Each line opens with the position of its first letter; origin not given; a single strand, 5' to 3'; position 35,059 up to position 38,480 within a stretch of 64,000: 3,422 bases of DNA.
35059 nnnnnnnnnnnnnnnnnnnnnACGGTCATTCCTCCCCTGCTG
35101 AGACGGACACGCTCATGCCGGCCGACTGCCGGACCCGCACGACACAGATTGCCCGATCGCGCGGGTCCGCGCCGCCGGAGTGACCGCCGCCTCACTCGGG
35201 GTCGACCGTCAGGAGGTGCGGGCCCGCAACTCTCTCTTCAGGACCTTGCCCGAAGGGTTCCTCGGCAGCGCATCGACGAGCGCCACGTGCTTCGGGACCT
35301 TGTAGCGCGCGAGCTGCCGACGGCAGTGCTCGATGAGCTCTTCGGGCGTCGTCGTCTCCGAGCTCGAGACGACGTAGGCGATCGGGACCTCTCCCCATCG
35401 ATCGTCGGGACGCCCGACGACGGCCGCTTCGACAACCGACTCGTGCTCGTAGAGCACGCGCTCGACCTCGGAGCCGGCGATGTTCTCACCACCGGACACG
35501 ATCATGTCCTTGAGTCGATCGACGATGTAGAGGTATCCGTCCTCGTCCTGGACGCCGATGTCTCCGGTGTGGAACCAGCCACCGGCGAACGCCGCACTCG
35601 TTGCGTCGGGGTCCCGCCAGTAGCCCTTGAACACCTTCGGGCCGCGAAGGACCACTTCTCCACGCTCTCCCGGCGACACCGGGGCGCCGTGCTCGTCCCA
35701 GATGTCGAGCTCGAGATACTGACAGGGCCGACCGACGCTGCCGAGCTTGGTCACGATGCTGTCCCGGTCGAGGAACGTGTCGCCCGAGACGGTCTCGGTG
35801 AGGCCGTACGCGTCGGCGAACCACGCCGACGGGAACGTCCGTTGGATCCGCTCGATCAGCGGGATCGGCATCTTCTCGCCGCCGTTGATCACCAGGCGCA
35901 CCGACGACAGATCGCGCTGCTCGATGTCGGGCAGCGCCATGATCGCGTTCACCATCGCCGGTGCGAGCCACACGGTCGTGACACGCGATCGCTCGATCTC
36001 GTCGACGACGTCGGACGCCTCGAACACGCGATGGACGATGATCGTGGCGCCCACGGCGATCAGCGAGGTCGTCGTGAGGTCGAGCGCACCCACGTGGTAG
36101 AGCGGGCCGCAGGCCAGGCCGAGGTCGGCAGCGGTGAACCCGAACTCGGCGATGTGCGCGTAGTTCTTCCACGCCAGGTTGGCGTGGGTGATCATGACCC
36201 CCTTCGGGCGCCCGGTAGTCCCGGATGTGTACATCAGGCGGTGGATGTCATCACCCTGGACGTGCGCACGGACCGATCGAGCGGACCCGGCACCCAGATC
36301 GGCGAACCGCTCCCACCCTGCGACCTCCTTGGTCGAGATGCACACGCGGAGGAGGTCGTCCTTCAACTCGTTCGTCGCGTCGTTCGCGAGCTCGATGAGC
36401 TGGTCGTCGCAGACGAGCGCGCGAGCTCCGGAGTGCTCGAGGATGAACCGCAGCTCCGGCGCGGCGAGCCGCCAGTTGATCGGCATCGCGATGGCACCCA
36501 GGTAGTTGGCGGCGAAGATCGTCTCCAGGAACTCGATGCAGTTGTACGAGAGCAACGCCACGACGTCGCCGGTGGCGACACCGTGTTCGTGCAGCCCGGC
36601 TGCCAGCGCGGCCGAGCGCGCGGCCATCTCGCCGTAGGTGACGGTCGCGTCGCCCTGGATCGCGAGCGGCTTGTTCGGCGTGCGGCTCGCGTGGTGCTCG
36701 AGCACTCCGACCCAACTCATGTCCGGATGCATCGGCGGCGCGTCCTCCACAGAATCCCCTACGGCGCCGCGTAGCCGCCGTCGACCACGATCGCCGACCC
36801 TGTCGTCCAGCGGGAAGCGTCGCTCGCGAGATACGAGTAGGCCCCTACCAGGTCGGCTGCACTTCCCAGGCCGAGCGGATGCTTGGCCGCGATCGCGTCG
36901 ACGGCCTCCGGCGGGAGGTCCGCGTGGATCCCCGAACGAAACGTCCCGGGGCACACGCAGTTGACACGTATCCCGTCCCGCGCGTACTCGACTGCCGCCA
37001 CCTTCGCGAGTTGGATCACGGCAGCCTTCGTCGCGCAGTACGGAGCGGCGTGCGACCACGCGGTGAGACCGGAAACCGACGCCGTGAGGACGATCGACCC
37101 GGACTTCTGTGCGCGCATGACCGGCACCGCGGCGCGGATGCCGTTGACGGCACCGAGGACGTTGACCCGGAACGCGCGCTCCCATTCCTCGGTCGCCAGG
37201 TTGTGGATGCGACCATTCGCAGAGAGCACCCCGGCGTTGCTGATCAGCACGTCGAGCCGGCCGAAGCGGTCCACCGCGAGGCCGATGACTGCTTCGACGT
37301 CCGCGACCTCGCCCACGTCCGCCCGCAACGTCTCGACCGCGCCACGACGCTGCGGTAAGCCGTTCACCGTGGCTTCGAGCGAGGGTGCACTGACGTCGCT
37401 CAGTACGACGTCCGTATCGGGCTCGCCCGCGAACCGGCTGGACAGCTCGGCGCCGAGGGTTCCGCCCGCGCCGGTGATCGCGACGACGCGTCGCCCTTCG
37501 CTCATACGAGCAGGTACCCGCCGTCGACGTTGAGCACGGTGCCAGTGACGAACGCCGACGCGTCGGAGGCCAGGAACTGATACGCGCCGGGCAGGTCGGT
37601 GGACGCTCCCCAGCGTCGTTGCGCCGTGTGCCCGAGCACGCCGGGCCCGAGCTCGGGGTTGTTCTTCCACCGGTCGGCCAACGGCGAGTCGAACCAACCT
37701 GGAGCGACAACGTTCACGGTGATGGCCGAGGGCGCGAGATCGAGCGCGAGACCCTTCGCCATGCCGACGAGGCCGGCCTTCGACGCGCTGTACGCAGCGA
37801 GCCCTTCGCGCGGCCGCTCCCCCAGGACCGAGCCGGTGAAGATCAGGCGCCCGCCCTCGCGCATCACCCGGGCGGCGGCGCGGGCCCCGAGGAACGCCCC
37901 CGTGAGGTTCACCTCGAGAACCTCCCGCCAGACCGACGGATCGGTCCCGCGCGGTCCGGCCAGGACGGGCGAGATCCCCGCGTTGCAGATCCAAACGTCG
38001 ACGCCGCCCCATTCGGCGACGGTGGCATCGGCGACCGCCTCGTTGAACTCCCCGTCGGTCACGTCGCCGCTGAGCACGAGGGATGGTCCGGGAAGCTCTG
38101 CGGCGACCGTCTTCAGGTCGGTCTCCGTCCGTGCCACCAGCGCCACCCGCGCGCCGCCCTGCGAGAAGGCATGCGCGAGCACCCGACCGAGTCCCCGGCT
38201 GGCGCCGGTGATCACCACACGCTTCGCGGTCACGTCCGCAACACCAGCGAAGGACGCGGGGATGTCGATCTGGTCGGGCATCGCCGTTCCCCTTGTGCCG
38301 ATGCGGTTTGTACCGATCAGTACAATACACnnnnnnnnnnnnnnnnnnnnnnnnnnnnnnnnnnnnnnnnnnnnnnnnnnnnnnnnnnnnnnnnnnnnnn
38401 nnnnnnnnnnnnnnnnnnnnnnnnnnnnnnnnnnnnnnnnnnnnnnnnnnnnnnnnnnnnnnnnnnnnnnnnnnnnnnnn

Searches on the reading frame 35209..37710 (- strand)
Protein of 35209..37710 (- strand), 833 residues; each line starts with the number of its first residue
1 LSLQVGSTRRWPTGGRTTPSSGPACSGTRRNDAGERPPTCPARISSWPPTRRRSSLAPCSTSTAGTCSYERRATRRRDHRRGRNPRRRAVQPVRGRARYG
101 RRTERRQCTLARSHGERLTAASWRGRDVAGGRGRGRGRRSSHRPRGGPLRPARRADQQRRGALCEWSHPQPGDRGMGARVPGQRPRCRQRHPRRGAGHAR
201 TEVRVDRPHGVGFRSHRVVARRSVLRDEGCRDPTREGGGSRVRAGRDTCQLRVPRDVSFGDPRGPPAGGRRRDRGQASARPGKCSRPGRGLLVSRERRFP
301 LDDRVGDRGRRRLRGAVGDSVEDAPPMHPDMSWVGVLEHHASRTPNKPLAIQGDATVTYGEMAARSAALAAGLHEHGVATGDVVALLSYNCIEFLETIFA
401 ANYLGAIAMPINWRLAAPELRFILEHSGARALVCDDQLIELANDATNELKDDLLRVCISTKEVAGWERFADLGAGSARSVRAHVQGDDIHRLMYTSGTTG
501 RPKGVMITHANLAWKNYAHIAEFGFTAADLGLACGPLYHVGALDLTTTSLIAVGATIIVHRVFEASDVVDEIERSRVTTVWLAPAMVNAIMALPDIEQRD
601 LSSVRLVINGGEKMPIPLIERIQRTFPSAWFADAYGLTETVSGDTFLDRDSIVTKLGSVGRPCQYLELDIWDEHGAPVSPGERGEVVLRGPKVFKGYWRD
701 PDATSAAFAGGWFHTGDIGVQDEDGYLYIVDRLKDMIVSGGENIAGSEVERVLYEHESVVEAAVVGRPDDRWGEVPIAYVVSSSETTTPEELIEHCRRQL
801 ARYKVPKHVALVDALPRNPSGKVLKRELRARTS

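Call 54: search_protein_families(library=pfam, proteins=[window:35209-37710:-], max_evalue=0.01)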
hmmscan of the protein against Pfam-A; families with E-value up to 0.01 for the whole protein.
window:35209-37710:- (833 aa): 2 families
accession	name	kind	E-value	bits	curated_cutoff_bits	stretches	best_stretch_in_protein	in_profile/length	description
PF00501.34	AMP-binding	-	7.2e-88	295.4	29.9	1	337-698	1-384/384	AMP-binding enzyme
PF13193.12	AMP-binding_C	-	5.4e-24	85.4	24.5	1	748-822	1-76/76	AMP-binding enzyme C-terminal domain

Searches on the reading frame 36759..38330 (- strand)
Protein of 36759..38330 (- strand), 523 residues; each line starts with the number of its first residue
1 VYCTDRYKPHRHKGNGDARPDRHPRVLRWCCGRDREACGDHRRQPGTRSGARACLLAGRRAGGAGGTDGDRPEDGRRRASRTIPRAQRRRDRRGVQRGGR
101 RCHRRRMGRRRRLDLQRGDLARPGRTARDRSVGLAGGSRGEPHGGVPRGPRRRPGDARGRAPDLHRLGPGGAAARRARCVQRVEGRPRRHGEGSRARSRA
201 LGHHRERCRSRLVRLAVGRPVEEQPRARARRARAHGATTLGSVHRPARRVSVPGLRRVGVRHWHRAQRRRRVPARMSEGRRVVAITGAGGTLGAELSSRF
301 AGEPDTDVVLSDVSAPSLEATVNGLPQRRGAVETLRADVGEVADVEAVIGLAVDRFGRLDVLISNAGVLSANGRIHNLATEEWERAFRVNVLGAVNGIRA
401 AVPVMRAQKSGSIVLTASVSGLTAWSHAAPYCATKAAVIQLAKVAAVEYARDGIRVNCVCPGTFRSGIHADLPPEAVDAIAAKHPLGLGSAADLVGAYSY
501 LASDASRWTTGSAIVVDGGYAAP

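Call 54: search_protein_families(library=pfam, proteins=[window:36759-38330:-], max_evalue=0.01)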
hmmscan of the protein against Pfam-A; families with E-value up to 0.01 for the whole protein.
window:36759-38330:- (523 aa): 3 families
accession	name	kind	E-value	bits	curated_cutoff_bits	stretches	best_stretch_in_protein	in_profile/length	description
PF13561.12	adh_short_C2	-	6.3e-52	176.9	27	1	298-520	14-235/236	Enoyl-(Acyl carrier protein) reductase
PF00106.31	adh_short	-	1.5e-47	162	26.6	1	282-472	2-190/195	short chain dehydrogenase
PF08659.16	KR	-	1.6e-10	41.7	22.6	1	284-442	4-160/180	KR domain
